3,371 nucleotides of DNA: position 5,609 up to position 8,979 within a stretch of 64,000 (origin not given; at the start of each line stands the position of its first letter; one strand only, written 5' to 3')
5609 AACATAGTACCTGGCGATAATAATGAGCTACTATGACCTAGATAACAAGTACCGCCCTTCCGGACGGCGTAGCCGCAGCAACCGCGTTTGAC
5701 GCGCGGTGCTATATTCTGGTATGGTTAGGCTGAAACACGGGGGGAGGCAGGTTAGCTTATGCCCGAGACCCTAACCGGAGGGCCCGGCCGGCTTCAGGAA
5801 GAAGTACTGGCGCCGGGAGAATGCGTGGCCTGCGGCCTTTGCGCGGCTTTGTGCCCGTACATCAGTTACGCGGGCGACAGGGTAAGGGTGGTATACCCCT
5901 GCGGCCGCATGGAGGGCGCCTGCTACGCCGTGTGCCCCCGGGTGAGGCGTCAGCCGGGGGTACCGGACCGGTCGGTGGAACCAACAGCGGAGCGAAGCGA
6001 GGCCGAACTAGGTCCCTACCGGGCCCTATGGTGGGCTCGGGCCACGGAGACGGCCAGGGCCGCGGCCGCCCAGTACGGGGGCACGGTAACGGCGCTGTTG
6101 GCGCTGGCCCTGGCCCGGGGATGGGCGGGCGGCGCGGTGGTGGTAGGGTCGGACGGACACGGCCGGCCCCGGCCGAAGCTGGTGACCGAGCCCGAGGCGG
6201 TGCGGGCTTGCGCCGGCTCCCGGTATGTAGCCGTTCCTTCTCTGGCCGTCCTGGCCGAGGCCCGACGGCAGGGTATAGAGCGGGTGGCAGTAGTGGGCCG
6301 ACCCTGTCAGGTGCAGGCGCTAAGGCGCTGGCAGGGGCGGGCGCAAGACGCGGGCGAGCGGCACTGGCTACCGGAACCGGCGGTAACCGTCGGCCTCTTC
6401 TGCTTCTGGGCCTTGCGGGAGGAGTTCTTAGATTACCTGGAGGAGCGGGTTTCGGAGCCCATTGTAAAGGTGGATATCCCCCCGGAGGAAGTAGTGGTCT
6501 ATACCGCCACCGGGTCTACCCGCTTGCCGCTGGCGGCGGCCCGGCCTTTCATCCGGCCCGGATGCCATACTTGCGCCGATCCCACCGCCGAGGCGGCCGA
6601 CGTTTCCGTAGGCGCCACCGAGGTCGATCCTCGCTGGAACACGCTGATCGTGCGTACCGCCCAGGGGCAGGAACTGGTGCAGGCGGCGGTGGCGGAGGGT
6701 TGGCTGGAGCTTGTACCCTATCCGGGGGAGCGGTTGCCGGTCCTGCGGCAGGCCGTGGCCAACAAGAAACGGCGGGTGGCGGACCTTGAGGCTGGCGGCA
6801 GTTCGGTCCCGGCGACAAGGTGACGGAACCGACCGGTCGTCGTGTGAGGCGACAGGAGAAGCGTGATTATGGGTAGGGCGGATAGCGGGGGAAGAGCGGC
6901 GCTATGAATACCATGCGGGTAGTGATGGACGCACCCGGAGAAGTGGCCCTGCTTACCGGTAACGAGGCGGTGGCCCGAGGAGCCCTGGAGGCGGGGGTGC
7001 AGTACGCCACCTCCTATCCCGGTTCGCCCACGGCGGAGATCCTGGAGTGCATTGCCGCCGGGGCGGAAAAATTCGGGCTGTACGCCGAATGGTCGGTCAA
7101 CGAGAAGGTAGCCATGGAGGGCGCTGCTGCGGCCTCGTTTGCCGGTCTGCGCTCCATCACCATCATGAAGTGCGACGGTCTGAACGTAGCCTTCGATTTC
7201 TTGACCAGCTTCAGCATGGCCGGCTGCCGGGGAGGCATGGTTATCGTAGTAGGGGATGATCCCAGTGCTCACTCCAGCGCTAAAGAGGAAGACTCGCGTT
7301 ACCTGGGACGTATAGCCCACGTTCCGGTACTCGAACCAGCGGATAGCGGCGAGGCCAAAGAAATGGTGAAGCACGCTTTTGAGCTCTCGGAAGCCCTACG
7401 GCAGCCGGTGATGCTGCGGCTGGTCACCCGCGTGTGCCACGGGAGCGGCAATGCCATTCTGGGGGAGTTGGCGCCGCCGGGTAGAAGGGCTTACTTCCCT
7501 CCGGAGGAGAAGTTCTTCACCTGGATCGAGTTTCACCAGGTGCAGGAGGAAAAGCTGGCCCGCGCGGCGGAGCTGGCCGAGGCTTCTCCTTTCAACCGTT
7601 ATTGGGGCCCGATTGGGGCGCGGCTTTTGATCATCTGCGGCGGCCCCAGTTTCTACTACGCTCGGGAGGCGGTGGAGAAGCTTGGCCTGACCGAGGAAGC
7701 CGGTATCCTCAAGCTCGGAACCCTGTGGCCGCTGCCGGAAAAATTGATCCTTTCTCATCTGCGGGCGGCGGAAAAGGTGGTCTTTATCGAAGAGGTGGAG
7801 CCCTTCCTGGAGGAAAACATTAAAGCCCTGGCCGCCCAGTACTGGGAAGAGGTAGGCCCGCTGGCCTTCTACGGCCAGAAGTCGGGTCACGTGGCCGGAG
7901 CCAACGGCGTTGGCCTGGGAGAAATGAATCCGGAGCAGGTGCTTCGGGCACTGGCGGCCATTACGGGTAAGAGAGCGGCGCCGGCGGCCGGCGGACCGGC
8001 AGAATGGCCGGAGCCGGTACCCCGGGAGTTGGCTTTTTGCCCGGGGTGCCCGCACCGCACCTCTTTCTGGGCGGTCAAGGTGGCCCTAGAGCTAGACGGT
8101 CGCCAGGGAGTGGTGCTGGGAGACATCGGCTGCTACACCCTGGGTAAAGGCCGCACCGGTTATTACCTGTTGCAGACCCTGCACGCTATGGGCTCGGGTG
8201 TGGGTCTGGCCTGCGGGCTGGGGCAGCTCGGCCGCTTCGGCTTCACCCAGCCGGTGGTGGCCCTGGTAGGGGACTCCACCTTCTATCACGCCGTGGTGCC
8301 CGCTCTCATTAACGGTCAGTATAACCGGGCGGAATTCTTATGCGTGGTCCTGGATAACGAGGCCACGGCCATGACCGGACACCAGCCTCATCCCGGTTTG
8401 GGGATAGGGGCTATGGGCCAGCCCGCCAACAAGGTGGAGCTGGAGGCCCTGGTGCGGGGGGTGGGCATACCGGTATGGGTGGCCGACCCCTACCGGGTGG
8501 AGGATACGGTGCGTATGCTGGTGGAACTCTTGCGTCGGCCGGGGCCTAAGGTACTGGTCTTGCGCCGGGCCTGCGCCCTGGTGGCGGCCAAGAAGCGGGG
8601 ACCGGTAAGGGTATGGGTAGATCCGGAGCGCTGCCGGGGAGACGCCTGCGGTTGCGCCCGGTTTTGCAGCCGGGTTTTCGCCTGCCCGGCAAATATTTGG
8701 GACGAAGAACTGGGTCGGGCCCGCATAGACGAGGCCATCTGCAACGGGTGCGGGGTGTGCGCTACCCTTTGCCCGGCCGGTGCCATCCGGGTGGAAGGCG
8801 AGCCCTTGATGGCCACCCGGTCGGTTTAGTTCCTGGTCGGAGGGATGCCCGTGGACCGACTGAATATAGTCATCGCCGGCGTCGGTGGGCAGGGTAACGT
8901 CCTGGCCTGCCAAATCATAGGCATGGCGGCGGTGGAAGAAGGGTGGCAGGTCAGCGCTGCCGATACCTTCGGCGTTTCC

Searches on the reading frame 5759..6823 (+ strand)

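Call 47: search_protein_families(library=pfam, proteins=[window:5759-6823:+], max_evalue=0.0001)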
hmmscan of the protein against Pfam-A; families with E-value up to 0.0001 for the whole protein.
window:5759-6823:+ (354 aa): 2 families
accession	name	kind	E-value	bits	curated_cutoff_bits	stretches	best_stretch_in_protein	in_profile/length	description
PF04432.18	FrhB_FdhB_C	-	8.9e-31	107.2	23.3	1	174-320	2-146/150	Coenzyme F420 hydrogenase/dehydrogenase, beta subunit C terminus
PF04422.18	FrhB_FdhB_N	-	6.4e-18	65.1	22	1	91-165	2-77/78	Coenzyme F420 hydrogenase/dehydrogenase, beta subunit N-term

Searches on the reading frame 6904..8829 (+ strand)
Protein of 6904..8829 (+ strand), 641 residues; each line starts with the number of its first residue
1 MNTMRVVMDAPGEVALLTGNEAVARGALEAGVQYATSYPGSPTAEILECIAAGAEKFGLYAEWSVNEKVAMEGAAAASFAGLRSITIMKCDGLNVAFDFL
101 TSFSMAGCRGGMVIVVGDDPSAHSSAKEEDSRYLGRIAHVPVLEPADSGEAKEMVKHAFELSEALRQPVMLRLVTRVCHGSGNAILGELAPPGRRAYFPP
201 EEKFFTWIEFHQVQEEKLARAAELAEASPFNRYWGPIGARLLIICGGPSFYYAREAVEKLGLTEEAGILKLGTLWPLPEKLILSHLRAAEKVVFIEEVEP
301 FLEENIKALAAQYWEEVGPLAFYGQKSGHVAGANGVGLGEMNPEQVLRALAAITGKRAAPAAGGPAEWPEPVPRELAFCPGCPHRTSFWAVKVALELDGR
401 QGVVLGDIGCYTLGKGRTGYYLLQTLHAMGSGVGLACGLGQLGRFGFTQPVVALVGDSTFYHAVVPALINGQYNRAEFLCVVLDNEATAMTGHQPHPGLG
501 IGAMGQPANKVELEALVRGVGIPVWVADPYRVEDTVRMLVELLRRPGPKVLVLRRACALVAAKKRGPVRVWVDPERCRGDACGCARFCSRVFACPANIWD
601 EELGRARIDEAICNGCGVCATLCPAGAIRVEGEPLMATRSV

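Call 47: search_protein_families(library=pfam, proteins=[window:6904-8829:+], max_evalue=0.0001)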
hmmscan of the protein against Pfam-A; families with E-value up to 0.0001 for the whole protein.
window:6904-8829:+ (641 aa): 6 families
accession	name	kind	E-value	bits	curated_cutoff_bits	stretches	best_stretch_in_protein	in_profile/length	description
PF02775.26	TPP_enzyme_C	-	2.1e-16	60.5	21.9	1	407-551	1-149/151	Thiamine pyrophosphate enzyme, C-terminal TPP binding domain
PF01855.24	POR_N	-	7.6e-07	29.5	27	1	26-172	2-152/231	Pyruvate flavodoxin/ferredoxin oxidoreductase, thiamine diP-bdg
PF02779.29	Transket_pyr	-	1e-05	25.7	27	0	58-173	48-167/174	Transketolase, pyrimidine binding domain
PF00037.32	Fer4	-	1e-05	25.5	21.1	1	607-629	2-24/24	4Fe-4S binding domain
PF12837.12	Fer4_6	-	1.9e-05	24.8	25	1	606-628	2-24/24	4Fe-4S binding domain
PF17147.9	PFOR_II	-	9.5e-05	23.1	27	0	239-306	1-74/102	Pyruvate:ferredoxin oxidoreductase core domain II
